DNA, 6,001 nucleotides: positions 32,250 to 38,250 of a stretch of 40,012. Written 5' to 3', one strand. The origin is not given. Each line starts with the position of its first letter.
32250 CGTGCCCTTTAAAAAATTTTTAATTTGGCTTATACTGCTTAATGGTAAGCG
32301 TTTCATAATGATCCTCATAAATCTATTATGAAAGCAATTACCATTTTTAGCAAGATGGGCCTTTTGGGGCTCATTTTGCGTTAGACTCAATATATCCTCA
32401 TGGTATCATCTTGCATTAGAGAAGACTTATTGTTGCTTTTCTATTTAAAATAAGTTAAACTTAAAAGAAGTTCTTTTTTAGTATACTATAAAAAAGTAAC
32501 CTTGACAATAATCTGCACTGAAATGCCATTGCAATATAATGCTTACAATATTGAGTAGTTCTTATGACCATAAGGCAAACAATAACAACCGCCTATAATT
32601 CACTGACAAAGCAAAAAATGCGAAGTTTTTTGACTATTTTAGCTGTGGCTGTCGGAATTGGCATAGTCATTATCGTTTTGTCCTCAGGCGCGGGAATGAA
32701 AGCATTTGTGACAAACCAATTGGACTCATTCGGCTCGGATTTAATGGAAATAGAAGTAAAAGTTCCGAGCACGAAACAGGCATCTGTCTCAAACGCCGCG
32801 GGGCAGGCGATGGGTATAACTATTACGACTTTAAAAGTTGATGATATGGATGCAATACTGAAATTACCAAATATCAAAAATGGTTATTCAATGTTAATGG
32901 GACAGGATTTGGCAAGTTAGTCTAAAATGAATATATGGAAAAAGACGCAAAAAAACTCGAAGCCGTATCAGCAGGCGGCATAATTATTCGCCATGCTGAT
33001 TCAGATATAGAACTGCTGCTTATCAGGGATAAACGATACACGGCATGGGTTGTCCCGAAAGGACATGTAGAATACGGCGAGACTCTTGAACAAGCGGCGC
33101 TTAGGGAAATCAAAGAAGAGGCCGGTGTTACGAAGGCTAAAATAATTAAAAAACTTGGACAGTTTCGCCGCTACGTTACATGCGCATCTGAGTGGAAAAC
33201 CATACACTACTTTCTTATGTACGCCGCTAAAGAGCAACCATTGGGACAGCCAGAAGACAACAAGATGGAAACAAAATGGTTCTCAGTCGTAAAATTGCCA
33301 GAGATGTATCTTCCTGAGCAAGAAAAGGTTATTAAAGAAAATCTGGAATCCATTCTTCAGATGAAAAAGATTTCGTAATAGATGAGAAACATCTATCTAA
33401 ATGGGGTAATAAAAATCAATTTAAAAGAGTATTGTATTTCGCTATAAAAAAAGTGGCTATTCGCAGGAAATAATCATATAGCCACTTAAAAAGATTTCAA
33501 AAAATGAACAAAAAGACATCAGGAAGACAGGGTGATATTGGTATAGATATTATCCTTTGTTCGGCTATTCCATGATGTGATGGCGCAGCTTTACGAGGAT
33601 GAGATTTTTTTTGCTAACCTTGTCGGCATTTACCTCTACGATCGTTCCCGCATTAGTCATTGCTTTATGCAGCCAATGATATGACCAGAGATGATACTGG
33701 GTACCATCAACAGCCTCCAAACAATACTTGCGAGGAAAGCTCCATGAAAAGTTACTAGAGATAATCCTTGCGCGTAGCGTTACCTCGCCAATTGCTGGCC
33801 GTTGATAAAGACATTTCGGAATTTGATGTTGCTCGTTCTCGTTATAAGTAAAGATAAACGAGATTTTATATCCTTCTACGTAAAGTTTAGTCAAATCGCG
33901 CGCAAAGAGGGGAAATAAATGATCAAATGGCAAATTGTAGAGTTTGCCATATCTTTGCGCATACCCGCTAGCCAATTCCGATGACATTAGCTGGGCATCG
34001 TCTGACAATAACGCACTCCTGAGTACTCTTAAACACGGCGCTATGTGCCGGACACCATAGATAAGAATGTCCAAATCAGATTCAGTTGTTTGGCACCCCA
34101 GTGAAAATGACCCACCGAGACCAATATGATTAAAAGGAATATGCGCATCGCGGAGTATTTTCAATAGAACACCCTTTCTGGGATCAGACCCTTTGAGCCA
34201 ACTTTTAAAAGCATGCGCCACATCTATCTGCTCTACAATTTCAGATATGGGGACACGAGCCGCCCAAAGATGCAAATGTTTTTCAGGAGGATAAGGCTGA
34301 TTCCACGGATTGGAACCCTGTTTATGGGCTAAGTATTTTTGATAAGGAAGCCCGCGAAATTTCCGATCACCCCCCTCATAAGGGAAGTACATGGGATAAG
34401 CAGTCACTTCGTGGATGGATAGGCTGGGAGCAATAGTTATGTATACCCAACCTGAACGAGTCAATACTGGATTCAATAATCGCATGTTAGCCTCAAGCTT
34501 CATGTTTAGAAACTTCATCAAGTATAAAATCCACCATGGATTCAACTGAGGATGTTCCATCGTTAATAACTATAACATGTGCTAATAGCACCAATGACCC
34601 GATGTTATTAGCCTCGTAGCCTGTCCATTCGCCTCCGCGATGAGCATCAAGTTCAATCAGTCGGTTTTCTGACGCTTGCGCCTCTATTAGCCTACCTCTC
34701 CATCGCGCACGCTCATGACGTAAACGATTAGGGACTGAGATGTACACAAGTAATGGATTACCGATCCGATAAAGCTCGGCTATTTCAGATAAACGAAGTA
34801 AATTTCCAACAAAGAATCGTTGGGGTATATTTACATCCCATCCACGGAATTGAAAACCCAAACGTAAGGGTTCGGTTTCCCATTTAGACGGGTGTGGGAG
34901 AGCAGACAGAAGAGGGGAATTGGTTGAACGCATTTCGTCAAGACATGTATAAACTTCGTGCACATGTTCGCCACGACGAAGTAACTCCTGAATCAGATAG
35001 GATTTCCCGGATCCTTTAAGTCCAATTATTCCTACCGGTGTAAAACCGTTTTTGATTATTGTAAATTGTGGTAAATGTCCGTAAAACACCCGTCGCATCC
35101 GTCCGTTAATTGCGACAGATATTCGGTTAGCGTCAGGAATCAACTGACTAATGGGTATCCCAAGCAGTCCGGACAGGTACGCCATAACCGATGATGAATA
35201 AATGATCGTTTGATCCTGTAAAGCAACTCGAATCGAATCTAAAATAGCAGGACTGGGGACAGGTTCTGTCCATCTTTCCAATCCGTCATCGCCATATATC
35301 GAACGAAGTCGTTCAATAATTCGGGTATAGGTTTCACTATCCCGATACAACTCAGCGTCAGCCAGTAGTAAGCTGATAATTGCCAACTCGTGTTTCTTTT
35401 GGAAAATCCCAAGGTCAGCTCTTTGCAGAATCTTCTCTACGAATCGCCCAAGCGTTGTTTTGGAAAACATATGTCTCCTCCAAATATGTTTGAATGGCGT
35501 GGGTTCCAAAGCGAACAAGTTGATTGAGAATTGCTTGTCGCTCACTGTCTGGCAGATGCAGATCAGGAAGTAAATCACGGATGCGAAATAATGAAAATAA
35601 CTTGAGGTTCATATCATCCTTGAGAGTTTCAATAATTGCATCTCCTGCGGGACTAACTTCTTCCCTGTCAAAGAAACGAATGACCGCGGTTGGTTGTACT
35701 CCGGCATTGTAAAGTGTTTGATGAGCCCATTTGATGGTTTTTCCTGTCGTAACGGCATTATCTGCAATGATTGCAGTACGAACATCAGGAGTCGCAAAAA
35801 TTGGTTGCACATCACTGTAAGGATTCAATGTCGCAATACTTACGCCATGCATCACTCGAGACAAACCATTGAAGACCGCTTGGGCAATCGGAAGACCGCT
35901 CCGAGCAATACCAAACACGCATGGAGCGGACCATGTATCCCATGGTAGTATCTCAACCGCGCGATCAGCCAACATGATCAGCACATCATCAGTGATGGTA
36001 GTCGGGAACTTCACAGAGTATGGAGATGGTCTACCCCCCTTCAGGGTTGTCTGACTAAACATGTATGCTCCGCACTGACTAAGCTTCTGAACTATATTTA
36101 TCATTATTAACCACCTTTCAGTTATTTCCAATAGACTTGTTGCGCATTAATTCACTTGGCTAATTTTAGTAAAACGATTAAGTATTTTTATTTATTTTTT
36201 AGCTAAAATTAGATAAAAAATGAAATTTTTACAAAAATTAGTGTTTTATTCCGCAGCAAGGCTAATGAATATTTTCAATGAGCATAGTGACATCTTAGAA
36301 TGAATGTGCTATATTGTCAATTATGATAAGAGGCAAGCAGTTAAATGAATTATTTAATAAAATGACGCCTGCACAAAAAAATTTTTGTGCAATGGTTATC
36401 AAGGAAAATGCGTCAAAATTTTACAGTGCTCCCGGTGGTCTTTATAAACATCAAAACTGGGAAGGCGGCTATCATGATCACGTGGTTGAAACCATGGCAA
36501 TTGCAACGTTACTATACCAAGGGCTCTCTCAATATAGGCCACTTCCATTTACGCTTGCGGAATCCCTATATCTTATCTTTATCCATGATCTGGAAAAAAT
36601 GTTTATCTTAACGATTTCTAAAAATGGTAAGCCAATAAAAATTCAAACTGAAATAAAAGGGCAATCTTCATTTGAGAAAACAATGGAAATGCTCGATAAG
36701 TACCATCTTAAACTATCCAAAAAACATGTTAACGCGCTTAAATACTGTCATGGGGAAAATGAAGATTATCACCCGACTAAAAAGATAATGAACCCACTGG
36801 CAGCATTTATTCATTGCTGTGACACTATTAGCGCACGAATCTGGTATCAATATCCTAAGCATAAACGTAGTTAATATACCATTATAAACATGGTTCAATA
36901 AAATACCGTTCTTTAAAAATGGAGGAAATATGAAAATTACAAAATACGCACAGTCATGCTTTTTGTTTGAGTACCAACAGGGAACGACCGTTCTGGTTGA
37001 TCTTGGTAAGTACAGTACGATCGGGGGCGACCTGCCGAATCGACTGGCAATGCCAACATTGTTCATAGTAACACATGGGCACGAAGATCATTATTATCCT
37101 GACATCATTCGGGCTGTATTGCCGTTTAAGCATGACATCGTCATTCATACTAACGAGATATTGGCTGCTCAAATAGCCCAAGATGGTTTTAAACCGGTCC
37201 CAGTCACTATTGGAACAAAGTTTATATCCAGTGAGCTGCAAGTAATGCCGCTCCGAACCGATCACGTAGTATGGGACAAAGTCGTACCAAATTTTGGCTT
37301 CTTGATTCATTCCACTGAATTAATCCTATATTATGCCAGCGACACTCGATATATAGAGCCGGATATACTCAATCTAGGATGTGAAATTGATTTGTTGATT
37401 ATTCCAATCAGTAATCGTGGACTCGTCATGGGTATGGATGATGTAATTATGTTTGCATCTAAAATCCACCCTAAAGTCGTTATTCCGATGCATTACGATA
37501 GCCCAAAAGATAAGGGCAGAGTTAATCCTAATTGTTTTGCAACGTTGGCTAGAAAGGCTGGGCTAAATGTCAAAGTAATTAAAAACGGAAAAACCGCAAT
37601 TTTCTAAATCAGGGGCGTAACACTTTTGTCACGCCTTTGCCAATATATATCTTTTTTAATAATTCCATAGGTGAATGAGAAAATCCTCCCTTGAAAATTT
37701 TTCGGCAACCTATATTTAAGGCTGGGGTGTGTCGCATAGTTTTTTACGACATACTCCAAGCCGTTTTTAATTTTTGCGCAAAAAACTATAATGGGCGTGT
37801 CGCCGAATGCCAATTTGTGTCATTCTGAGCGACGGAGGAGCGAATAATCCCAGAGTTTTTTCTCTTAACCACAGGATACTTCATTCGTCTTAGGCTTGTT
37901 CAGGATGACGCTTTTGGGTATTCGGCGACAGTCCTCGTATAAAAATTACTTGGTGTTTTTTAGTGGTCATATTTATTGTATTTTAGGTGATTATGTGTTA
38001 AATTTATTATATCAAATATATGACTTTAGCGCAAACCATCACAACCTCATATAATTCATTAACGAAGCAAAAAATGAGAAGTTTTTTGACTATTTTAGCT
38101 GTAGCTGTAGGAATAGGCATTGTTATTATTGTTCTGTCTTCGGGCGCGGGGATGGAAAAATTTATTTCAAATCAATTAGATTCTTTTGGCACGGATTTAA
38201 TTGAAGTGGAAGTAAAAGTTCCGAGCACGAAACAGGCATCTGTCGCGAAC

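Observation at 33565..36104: Translationally coupled PRT -> P-loop kinase -> Pol-beta NTase operon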

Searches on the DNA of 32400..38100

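Call 83: search_rna_families(source=window, start=32400, end=38100, threshold=evalue, max_evalue=5)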
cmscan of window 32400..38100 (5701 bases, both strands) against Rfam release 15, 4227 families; matches with E-value up to 5: 1.
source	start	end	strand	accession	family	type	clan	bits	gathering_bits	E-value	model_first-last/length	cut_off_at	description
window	35467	35506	-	RF02359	MS2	Cis-reg;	-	17.7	40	1.1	1-36/36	no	Bacteriophage MS2 operator hairpin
